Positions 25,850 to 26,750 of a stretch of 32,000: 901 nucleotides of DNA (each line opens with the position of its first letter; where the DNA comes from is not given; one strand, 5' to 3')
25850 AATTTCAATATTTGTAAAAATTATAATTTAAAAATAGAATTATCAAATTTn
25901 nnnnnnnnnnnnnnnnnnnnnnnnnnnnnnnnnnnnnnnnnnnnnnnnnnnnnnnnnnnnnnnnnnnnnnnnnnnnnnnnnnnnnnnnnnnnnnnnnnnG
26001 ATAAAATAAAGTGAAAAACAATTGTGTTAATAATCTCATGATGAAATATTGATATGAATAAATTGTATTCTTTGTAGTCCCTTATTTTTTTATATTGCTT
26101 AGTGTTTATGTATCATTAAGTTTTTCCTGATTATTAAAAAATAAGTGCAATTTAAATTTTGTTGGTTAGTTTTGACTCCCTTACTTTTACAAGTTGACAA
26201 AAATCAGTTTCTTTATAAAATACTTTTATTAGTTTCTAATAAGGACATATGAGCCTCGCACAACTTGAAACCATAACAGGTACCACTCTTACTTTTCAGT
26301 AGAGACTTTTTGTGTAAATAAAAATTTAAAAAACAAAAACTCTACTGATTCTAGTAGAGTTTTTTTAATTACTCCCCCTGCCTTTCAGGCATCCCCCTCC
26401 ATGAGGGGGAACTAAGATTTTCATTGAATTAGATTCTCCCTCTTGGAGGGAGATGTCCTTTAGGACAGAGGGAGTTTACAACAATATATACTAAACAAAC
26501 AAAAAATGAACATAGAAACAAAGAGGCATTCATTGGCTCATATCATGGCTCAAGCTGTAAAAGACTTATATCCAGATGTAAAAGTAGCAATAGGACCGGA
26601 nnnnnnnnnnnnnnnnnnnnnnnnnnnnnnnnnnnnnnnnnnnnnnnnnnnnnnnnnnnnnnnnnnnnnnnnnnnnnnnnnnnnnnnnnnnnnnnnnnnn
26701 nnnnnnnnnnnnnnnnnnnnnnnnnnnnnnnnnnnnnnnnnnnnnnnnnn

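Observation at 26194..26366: Thr-codon-rich leader ORF with mutually exclusive hairpins upstream of thrS: candidate ribosome-mediated attenuator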

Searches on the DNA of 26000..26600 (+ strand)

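Call 6: search_rna_families(source=window, start=26000, end=26600, threshold=evalue, max_evalue=10)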
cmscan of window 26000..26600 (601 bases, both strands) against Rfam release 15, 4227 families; matches with E-value up to 10: 31.
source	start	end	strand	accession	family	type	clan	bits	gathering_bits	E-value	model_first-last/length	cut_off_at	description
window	26371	26475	-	RF04147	MIR6224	Gene; miRNA;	-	33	171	0.00012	1-176/176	no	MIR6224 microRNA precursor family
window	26364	26480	+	RF04099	MIR837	Gene; miRNA;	-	31.8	117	0.00018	1-122/122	no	MIR837 microRNA precursor family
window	26354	26491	-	RF04202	MIR5380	Gene; miRNA;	-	30.1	150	0.00062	1-137/137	no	MIR5380 microRNA precursor family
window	26371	26475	+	RF04147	MIR6224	Gene; miRNA;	-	27.6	171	0.0024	1-176/176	no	MIR6224 microRNA precursor family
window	26369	26477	-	RF00906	MIR1120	Gene; miRNA;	-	27.3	86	0.0031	1-87/87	no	MIR1120/MIR1122 microRNA precursor family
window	26369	26477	+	RF00906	MIR1120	Gene; miRNA;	-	23.4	86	0.035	1-87/87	no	MIR1120/MIR1122 microRNA precursor family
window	26369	26476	-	RF04136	MIR1862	Gene; miRNA;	-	22.9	84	0.055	1-90/90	no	MIR1862 microRNA precursor family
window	26370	26477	+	RF04136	MIR1862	Gene; miRNA;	-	22.8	84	0.059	1-90/90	no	MIR1862 microRNA precursor family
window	26293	26370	+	RF02075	STnc230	Gene; sRNA;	-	22.5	50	0.79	1-83/83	no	Enterobacterial sRNA STnc230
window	26377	26469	+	RF00655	mir-28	Gene; miRNA;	CL00086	22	64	0.15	1-78/78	no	mir-28 microRNA precursor family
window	26337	26475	+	RF03922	MIR2119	Gene; miRNA;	-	20.9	73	4.5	1-188/188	no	MIR2119 microRNA precursor family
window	26286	26359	+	RF04027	mir-1422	Gene; miRNA;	-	20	60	0.8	1-84/84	no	mir-1422 microRNA precursor family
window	26228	26369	+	RF00515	PyrR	Cis-reg;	-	20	54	2.8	1-115/115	no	PyrR binding site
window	26382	26544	+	RF00082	SraG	Gene; sRNA;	-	19.8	50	0.57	1-177/177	no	SraG RNA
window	26381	26464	-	RF03933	MIR6445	Gene; miRNA;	-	18.9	100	0.55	1-117/117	no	MIR6445 microRNA precursor family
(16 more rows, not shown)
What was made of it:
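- Tried and rejected: At E <= 10 the intergenic region gives sub-threshold hits: plant microRNA-precursor hairpin families on the palindrome, and insignificant Phe_leader and PyrR hits on the leader (call 6).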

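Call 54: build_rna_model(alignment_id=A2, structure=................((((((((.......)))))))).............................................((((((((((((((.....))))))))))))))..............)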
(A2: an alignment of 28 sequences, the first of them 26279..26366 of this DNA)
Model R1 built from alignment A2 (28 sequences, 131 columns); structure: as given.
model positions 94; base pairs 22; branch points 1; effective number of sequences 5.59; information 0.608 bits per position. Calibrated on 0.2 Mb of random sequence (short: E-values are rough).
structure used (alignment columns):
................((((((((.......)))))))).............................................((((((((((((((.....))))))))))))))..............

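Call 55: search_with_rna_model(model_id=R1, sources=[window, L001, L002, L003, L004, L005, L006, L007, L008, L009, L010, L011, L012, L013, L014, L015, L016, L017, L018, L019, L020, L021, L022, L023, L024, L025, L026, L027, L028, L029, L030, L031, L032, L033, L034, L035, L036, L037, L038, L039, L040, L041, L042, L043, L044, L045, L046, L047, L048, L049, L050, L051, L052, L053, L054, L055, L056, L057, L058, L059, L060, L061, L062, L063, L064, L065, L066, L067, L068, L069, L070, L071, L072, L073, L074, L075, L076, L077, L078, L079, L080, L094, L107, L125, L148, L158, L163, L170, L174, L179, L180], max_evalue=1, make_alignment=true)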
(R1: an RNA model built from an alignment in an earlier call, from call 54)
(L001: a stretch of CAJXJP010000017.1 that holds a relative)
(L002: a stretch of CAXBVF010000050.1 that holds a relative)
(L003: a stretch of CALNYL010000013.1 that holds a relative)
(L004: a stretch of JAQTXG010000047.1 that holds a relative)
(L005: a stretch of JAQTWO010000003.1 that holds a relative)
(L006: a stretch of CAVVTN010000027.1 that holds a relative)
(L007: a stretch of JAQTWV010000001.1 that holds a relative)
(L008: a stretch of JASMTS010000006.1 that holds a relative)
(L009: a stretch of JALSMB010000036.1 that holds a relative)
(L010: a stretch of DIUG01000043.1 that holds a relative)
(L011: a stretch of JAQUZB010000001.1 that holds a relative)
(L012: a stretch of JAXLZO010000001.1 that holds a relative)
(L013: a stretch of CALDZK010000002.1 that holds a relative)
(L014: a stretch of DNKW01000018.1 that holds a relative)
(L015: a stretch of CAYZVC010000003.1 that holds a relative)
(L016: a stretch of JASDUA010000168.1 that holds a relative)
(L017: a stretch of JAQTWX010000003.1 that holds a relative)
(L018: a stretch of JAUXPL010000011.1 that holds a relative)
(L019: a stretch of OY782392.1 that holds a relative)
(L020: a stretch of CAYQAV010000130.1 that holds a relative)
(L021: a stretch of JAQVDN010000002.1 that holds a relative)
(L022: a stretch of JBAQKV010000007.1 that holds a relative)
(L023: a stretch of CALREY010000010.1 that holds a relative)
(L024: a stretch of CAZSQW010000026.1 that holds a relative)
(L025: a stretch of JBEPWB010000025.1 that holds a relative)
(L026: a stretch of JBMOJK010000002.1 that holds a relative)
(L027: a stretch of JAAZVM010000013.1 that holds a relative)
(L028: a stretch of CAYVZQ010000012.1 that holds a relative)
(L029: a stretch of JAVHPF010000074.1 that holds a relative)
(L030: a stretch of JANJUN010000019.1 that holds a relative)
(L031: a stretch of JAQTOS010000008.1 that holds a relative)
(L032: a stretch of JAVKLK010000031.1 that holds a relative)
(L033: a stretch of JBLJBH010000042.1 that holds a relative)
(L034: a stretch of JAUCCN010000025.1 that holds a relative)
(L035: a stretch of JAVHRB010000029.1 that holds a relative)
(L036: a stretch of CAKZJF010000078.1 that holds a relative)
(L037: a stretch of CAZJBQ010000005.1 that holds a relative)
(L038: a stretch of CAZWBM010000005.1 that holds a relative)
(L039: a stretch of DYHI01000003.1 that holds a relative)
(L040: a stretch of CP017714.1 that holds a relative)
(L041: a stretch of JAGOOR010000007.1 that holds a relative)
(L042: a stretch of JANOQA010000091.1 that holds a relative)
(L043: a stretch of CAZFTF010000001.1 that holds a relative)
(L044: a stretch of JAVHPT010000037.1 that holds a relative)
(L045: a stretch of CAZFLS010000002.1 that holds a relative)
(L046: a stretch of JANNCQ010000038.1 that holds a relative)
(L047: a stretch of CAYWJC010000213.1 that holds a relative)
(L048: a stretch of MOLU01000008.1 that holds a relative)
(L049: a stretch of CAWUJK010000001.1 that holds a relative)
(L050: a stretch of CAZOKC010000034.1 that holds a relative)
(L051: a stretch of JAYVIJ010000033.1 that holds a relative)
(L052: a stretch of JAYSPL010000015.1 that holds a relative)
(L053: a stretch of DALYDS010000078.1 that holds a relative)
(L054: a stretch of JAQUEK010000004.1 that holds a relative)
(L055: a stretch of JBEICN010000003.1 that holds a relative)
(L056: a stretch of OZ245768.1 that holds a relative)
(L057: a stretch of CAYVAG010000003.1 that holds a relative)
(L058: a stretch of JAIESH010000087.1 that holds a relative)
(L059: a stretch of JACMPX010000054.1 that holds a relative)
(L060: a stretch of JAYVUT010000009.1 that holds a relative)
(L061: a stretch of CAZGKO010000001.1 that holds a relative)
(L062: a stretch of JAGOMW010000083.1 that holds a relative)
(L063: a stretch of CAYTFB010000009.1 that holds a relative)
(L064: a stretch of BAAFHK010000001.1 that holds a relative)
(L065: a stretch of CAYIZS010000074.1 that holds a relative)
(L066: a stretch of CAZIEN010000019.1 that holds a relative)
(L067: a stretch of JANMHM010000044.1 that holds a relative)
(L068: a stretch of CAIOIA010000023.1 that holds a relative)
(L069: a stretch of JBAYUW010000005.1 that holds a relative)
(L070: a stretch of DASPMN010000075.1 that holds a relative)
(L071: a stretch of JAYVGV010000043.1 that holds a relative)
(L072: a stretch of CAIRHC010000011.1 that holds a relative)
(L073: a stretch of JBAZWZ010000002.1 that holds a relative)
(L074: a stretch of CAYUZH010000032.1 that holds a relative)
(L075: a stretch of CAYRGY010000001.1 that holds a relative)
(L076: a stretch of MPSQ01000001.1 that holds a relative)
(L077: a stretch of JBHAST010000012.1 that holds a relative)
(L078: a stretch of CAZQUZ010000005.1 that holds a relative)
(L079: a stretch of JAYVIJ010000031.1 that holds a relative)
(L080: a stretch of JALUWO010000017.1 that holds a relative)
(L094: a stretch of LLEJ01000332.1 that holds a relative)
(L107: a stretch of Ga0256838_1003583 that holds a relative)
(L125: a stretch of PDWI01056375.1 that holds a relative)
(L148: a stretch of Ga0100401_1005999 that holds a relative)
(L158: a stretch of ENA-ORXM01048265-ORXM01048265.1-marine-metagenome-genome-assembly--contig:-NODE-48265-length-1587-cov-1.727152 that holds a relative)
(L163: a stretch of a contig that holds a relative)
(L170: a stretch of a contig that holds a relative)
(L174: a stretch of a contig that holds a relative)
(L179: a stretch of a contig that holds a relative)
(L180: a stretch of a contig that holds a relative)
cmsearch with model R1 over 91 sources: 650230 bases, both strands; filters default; matches with E-value up to 1: 107.
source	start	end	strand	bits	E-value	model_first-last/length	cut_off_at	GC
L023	2327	2424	+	80.9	4.9e-11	1-94/94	no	0.23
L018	2618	2715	+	80.7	5.4e-11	1-94/94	no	0.23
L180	1352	1442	+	74.3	8.3e-10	1-94/94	no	0.22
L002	1688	1777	+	71.2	3e-09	1-94/94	no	0.19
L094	264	353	+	69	7.8e-09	1-94/94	no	0.23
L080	2886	2980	+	68.8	8.5e-09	1-94/94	no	0.21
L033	2886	2977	+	68.1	1.1e-08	1-94/94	no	0.22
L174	12240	12329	+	67.5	1.5e-08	1-94/94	no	0.19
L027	1096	1182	+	66.1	2.6e-08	1-94/94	no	0.23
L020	2477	2565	+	66.1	2.7e-08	1-94/94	no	0.15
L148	5174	5262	+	66.1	2.7e-08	1-94/94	no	0.15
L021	2372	2468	+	65.8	3e-08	1-94/94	no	0.2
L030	2885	2969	+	65.6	3.3e-08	1-94/94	no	0.24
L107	4773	4860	+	65.6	3.3e-08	1-94/94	no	0.22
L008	2858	2961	+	63.1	9.6e-08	1-94/94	no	0.2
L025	2858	2963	+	62.4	1.3e-07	1-94/94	no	0.14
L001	2771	2867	+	62.1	1.4e-07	1-94/94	no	0.22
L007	2477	2574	+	61.2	2.2e-07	1-94/94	no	0.18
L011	2454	2551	+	61.1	2.3e-07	1-94/94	no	0.16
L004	2771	2873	+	60.6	2.8e-07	1-94/94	no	0.17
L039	2873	2955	+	59.7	4.1e-07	1-94/94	no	0.24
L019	2848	2953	+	59.2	5e-07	1-94/94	no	0.21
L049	2880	2969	+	59.2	5e-07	1-94/94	no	0.19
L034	2876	2961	+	58.8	5.9e-07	1-94/94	no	0.17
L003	2869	2967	+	57.9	8.7e-07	1-94/94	no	0.23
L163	129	224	-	57.8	9.1e-07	1-94/94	no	0.16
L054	2433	2511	+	57.7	9.5e-07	1-94/94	no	0.29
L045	1990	2064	+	57.3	1.1e-06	1-94/94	no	0.27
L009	2820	2908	+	54.3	4e-06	1-94/94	no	0.15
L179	9179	9277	-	54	4.5e-06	1-94/94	no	0.23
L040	2844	2947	+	52.1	1e-05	1-94/94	no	0.17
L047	110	188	+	49.9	2.6e-05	1-94/94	no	0.28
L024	101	189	+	46.7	0.0001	1-94/94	no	0.16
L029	2281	2370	+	46.1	0.00013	1-94/94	no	0.26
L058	3293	3385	+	46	0.00014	1-94/94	no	0.29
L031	2817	2905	+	45.2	0.00019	1-94/94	no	0.3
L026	1115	1208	+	44.2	0.00029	1-94/94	no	0.32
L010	2851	2951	+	43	0.00049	1-94/94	no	0.11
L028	2886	2968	+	40.6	0.0014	1-94/94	no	0.29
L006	1293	1368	+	40.3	0.0015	1-94/94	no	0.42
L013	2887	2969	+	39.9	0.0018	1-94/94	no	0.36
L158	1339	1430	+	39.6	0.0021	1-94/94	no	0.25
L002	1740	1813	-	39.3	0.0024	1-94/94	no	0.3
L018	2678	2763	-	38.9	0.0028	1-94/94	no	0.36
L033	4722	4810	+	38.9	0.0028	1-94/94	no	0.19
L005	1201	1284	+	38.8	0.003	1-94/94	no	0.43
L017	2850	2928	+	38.2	0.0038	1-94/94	no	0.37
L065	1096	1186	+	37.8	0.0044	1-94/94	no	0.41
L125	371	456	+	37.4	0.0053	1-94/94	no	0.33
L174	12295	12383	-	36.5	0.008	1-94/94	no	0.16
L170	180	267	+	36.4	0.0081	1-94/94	no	0.3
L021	2436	2538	-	36.4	0.0082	1-94/94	no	0.18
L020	2531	2637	-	35.8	0.011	1-94/94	no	0.21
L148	5228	5334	-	35.8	0.011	1-94/94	no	0.21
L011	2519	2619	-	35.6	0.011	1-94/94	no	0.24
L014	2312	2384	+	34.9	0.015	1-94/94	no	0.51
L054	6086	6176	-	34.2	0.021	1-94/94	no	0.26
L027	1149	1247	-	33.7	0.026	1-94/94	no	0.24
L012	5967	6054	-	33.5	0.028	1-94/94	no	0.34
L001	4961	5057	-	33.3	0.031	1-94/94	no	0.22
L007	2543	2610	-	32.5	0.044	1-94/94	no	0.18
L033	4775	4863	-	32.3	0.047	1-94/94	no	0.21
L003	2932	2986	-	32.1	0.051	41-91/94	no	0.18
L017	6289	6373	-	32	0.054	1-94/94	no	0.26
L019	2916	2997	-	31.7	0.061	1-94/94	no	0.17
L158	1395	1492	-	31.1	0.079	1-94/94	no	0.3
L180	1411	1443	-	31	0.082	59-91/94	no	0.12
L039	2925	2972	-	30.9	0.087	41-91/94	no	0.17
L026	6074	6147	-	30.7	0.093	1-94/94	no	0.35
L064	1781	1853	+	30.7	0.094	1-94/94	no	0.34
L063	1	90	+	30.4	0.11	2-94/94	5'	0.41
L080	2947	3029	-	29.3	0.17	1-94/94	no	0.19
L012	5909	6001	+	28.8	0.21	1-94/94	no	0.34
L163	129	162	+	28.5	0.23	60-91/94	no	0.12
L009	2873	2967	-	28.3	0.25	1-94/94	no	0.24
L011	5888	5964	+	28.2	0.27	1-94/94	no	0.25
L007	5921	5990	-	28.2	0.27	1-94/94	no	0.23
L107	4825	4924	-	28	0.29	1-94/94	no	0.19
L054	6046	6117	+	28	0.29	1-94/94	no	0.26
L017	6235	6322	+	27.9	0.3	1-94/94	no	0.3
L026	1118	1208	-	27.7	0.32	1-94/94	no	0.32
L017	1162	1243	+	27.6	0.34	1-94/94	no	0.4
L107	2909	2983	+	27.4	0.37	1-94/94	no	0.2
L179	5165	5260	-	27.4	0.38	1-94/94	no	0.3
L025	2929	2963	-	27.3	0.39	60-91/94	no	0.11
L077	2858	2941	+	27.1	0.43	1-94/94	no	0.44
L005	1249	1321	-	26.8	0.48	1-94/94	no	0.38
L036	2114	2197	-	26.8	0.5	1-94/94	no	0.24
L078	6971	7045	+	26.7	0.5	1-94/94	no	0.35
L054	4709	4785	+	26.7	0.51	1-94/94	no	0.26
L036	3063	3148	+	26.5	0.55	1-94/94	no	0.33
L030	2892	2970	-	26.5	0.56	1-94/94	no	0.23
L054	4757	4860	-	26.3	0.6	1-94/94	no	0.35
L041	717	791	-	26.2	0.63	1-94/94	no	0.29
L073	4727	4801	-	26.2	0.64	1-94/94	no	0.39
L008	2929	2967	-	26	0.68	54-91/94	no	0.15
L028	2892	2970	-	25.7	0.76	1-94/94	no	0.28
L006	141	224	+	25.7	0.77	1-94/94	no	0.36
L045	4763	4860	+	25.7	0.78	1-94/94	no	0.17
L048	2871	2968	+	25.7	0.79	1-94/94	no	0.17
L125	2286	2392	+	25.6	0.8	1-94/94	no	0.34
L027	3025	3107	+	25.6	0.81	1-94/94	no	0.24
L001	2837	2871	-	25.4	0.88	56-91/94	no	0.17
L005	228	305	+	25.3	0.9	1-94/94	no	0.41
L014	2353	2441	-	25.3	0.92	1-94/94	no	0.29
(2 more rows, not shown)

Alignment A3: 107 matches aligned to the model, 170 columns, each read 5' to 3' on its own strand. Consensus structure (alignment columns), stored with it:
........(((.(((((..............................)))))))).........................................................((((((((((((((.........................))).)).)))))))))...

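Call 58: search_with_rna_model(model_id=R1, sources=[window, L001, L002, L003, L004, L005, L006, L007, L008, L009, L010, L011, L013, L014, L017, L018, L019, L020, L021, L023, L024, L025, L027, L028, L029, L030, L031, L033, L034, L039, L040, L045, L047, L049, L054, L065, L080, L094, L107, L125, L148, L158, L163, L170, L174, L179, L180], max_evalue=0.0008, make_alignment=true)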
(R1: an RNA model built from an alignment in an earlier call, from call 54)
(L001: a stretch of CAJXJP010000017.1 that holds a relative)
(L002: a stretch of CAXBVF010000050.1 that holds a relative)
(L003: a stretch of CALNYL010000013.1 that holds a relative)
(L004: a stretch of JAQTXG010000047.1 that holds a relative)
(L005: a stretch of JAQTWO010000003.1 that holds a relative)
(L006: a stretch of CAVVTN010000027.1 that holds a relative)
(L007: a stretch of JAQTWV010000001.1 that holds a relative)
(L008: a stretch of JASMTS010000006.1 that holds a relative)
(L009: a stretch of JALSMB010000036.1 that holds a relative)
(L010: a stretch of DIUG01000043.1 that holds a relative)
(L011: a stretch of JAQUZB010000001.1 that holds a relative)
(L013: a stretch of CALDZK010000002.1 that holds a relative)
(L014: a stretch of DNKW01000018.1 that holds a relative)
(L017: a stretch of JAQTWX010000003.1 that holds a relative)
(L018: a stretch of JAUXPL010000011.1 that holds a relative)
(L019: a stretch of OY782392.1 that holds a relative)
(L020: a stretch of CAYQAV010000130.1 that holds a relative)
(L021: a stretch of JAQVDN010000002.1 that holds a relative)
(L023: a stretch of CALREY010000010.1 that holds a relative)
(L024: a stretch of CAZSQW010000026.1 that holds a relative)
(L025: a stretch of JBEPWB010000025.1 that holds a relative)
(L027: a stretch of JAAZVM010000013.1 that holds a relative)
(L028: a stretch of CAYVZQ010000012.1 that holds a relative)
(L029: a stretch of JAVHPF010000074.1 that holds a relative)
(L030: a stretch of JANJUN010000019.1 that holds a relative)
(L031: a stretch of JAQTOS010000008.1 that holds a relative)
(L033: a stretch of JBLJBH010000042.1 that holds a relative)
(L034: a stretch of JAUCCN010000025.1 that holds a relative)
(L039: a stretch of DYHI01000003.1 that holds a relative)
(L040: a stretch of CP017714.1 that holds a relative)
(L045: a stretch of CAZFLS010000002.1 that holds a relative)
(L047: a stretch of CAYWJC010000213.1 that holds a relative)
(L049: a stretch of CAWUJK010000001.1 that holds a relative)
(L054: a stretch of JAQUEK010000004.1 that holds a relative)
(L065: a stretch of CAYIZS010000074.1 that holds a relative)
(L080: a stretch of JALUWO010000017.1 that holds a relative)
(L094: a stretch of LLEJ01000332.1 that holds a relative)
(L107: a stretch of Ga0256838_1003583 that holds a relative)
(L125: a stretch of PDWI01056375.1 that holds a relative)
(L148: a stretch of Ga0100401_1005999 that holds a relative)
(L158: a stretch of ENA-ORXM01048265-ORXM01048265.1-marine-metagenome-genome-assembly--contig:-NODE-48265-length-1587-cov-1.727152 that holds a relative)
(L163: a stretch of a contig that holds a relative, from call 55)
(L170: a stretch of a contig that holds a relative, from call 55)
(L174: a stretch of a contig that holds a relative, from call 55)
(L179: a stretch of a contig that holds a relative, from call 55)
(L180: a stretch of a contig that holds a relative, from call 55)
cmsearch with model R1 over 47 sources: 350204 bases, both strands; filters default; matches with E-value up to 0.0008: 38.
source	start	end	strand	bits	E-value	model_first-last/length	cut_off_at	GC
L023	2327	2424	+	80.9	2.6e-11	1-94/94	no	0.23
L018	2618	2715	+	80.7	2.9e-11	1-94/94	no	0.23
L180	1352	1442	+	74.3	4.5e-10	1-94/94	no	0.22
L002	1688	1777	+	71.2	1.6e-09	1-94/94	no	0.19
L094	264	353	+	69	4.2e-09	1-94/94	no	0.23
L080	2886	2980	+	68.8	4.6e-09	1-94/94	no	0.21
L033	2886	2977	+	68.1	6.1e-09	1-94/94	no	0.22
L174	12240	12329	+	67.5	8e-09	1-94/94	no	0.19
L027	1096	1182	+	66.1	1.4e-08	1-94/94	no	0.23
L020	2477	2565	+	66.1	1.5e-08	1-94/94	no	0.15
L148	5174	5262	+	66.1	1.5e-08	1-94/94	no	0.15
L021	2372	2468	+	65.8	1.6e-08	1-94/94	no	0.2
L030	2885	2969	+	65.6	1.8e-08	1-94/94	no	0.24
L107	4773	4860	+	65.6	1.8e-08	1-94/94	no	0.22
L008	2858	2961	+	63.1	5.2e-08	1-94/94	no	0.2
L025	2858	2963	+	62.4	6.8e-08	1-94/94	no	0.14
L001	2771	2867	+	62.1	7.8e-08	1-94/94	no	0.22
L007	2477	2574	+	61.2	1.2e-07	1-94/94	no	0.18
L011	2454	2551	+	61.1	1.2e-07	1-94/94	no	0.16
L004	2771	2873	+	60.6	1.5e-07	1-94/94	no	0.17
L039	2873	2955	+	59.7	2.2e-07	1-94/94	no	0.24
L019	2848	2953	+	59.2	2.7e-07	1-94/94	no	0.21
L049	2880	2969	+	59.2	2.7e-07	1-94/94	no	0.19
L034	2876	2961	+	58.8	3.2e-07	1-94/94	no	0.17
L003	2869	2967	+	57.9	4.7e-07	1-94/94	no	0.23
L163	129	224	-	57.8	4.9e-07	1-94/94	no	0.16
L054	2433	2511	+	57.7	5.1e-07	1-94/94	no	0.29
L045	1990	2064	+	57.3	6.1e-07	1-94/94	no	0.27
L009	2820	2908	+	54.3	2.1e-06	1-94/94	no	0.15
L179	9179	9277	-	54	2.4e-06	1-94/94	no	0.23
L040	2844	2947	+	52.1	5.5e-06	1-94/94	no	0.17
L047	110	188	+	49.9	1.4e-05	1-94/94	no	0.28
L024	101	189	+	46.7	5.6e-05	1-94/94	no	0.16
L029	2281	2370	+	46.1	7.2e-05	1-94/94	no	0.26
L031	2817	2905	+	45.2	0.0001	1-94/94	no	0.3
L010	2851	2951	+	43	0.00026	1-94/94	no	0.11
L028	2886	2968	+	40.6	0.00074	1-94/94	no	0.29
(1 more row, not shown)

Alignment A4: 38 matches aligned to the model, 114 columns, each read 5' to 3' on its own strand. Consensus structure (alignment columns), stored with it:
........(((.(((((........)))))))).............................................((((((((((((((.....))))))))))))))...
